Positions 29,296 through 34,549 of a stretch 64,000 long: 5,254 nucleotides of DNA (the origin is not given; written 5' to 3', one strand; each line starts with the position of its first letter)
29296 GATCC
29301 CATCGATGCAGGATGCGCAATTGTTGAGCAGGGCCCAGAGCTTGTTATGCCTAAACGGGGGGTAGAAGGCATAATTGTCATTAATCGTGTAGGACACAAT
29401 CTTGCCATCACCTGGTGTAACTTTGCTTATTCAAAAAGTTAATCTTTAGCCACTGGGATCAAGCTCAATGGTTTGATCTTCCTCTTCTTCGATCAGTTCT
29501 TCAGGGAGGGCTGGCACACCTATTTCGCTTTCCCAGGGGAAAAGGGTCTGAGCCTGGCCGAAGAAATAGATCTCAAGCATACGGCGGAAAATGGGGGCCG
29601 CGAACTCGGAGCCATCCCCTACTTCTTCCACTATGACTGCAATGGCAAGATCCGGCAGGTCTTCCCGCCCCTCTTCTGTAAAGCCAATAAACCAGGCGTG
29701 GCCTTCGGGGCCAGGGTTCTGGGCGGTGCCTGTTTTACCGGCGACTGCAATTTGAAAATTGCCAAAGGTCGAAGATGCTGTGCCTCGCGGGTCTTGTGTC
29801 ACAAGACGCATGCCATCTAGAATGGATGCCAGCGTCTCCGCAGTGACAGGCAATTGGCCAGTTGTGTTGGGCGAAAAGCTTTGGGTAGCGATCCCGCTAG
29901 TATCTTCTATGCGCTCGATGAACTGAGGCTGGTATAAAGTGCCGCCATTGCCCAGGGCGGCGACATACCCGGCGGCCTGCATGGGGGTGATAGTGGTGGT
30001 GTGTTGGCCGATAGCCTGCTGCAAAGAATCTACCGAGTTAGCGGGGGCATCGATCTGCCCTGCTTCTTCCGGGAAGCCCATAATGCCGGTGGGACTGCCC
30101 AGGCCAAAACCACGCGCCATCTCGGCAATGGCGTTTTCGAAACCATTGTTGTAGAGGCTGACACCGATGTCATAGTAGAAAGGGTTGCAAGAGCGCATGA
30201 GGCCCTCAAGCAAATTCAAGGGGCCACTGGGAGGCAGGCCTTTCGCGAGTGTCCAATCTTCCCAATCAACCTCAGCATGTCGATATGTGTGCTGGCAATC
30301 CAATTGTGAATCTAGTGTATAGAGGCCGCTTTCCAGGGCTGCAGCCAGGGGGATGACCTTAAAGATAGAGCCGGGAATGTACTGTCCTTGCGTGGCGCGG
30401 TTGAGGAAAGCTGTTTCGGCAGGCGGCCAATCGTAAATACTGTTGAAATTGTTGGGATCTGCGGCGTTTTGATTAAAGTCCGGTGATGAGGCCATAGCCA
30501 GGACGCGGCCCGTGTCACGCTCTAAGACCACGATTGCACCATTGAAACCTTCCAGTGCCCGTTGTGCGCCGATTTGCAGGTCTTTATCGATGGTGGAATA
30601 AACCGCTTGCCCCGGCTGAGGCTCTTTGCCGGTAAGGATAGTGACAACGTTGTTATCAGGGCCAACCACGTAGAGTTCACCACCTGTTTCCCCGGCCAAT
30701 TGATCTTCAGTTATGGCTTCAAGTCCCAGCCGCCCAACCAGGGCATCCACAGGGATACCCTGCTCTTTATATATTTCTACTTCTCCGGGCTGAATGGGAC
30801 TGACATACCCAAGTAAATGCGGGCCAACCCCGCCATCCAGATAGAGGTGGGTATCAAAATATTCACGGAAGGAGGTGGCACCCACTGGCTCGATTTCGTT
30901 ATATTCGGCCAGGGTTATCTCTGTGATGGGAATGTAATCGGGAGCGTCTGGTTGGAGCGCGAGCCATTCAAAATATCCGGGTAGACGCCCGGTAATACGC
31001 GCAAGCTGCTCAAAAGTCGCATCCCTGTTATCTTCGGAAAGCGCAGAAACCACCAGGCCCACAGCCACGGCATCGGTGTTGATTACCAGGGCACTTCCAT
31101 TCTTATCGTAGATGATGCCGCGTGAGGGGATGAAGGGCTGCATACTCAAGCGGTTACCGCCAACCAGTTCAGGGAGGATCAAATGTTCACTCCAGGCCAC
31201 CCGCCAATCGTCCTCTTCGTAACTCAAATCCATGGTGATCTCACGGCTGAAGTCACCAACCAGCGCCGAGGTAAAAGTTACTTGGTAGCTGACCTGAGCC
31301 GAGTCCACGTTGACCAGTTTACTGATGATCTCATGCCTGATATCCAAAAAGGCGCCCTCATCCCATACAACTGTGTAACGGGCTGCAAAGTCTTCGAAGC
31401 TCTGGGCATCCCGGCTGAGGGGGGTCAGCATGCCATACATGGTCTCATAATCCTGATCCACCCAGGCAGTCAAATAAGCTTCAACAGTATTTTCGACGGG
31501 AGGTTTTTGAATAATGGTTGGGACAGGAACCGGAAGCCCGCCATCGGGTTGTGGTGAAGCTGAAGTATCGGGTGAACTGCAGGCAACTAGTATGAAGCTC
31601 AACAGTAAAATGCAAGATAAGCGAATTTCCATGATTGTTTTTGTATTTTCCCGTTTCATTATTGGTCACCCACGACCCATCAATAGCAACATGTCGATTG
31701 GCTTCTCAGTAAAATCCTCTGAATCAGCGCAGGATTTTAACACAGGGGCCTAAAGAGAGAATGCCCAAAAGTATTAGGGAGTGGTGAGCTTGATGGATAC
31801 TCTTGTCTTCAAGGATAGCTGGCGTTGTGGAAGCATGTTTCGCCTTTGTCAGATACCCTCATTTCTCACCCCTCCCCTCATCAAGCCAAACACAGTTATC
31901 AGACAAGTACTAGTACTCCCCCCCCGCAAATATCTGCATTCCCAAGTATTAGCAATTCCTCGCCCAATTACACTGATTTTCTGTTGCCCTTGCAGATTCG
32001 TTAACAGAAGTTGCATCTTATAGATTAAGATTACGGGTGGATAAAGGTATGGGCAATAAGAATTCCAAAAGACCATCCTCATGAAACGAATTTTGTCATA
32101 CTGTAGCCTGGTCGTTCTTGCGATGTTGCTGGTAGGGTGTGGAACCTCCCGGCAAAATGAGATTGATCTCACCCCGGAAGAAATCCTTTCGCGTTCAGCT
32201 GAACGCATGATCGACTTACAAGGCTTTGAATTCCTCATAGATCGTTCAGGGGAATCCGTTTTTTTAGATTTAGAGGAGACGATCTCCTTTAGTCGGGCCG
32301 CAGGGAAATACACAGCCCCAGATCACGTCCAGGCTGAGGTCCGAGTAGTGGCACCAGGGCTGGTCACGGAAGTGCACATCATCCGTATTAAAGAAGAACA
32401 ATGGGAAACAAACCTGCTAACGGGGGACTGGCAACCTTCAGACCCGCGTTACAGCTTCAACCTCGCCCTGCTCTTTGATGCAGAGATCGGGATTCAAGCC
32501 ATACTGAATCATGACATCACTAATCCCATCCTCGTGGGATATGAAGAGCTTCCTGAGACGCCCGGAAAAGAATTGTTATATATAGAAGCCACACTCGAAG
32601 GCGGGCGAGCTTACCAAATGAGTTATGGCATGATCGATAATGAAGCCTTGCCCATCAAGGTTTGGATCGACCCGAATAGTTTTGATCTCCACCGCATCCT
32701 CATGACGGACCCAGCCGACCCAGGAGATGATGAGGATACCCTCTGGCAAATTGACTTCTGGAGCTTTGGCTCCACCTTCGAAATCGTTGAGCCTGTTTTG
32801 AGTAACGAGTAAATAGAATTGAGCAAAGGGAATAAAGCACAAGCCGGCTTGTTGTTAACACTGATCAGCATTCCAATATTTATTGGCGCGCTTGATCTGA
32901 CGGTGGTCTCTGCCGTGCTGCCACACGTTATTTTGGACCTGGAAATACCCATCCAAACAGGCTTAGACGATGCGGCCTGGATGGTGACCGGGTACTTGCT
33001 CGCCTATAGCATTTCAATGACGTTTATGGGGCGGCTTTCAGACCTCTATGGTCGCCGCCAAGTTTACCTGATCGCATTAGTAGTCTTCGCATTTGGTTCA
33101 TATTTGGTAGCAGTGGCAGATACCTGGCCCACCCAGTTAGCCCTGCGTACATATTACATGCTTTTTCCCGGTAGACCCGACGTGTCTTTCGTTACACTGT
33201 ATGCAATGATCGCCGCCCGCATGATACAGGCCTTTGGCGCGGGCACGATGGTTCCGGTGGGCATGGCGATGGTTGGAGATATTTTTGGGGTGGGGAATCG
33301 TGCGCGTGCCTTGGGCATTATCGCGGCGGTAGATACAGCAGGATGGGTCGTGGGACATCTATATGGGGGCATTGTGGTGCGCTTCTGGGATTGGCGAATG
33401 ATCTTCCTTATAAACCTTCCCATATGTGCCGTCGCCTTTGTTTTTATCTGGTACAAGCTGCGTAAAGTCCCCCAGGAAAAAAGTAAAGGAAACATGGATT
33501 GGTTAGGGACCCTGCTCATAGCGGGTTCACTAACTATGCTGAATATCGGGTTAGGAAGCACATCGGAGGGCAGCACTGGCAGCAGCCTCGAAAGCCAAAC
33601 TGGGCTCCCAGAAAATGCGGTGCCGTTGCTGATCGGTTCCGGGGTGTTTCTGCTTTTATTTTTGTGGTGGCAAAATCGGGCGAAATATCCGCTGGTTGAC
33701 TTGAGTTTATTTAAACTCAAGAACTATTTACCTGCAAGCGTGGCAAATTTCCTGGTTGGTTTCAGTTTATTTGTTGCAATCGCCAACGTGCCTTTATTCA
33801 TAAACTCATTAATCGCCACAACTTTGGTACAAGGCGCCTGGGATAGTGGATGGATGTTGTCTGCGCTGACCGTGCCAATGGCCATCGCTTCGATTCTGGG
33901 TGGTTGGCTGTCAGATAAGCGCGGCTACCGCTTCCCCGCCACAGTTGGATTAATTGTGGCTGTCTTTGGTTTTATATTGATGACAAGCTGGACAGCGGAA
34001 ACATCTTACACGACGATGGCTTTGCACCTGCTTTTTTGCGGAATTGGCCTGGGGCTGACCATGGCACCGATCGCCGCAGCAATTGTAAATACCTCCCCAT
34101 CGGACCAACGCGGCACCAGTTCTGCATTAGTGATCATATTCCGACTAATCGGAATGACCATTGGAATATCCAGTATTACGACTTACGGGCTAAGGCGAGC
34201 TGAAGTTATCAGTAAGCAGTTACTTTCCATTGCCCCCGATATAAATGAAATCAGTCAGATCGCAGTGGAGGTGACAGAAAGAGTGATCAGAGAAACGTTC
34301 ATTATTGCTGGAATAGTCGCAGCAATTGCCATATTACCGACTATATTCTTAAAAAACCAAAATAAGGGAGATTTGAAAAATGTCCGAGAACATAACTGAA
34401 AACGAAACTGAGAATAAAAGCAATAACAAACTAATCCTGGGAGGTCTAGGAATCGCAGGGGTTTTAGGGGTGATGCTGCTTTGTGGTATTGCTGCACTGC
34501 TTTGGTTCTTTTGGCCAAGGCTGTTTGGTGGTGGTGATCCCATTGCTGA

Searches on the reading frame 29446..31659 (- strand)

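Call 82: search_protein_families(library=pfam, proteins=[window:29446-31659:-], max_evalue=0.00001)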
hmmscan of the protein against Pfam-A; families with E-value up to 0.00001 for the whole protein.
window:29446-31659:- (737 aa): 3 families
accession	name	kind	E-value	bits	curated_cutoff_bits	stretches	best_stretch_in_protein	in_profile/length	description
PF00905.27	Transpeptidase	-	1.4e-58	198.9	22.1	1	374-696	1-299/299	Penicillin binding protein transpeptidase domain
PF03717.20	PBP_dimer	-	9.5e-18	65.7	24.4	1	178-340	4-177/180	Penicillin-binding Protein dimerisation domain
PF05223.17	MecA_N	-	2e-10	41.4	22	1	57-168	4-116/117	NTF2-like N-terminal transpeptidase domain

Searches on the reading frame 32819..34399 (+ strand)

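Call 82: search_protein_families(library=pfam, proteins=[window:32819-34399:+], max_evalue=0.00001)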
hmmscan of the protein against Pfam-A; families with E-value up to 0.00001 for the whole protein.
window:32819-34399:+ (526 aa): 2 families
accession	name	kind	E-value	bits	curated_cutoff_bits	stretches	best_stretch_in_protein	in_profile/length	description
PF07690.21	MFS_1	-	2.9e-52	178.1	33.4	1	20-449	5-346/347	Major Facilitator Superfamily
PF00083.30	Sugar_tr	-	2.2e-08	33.9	22.3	0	333-450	34-155/452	Sugar (and other) transporter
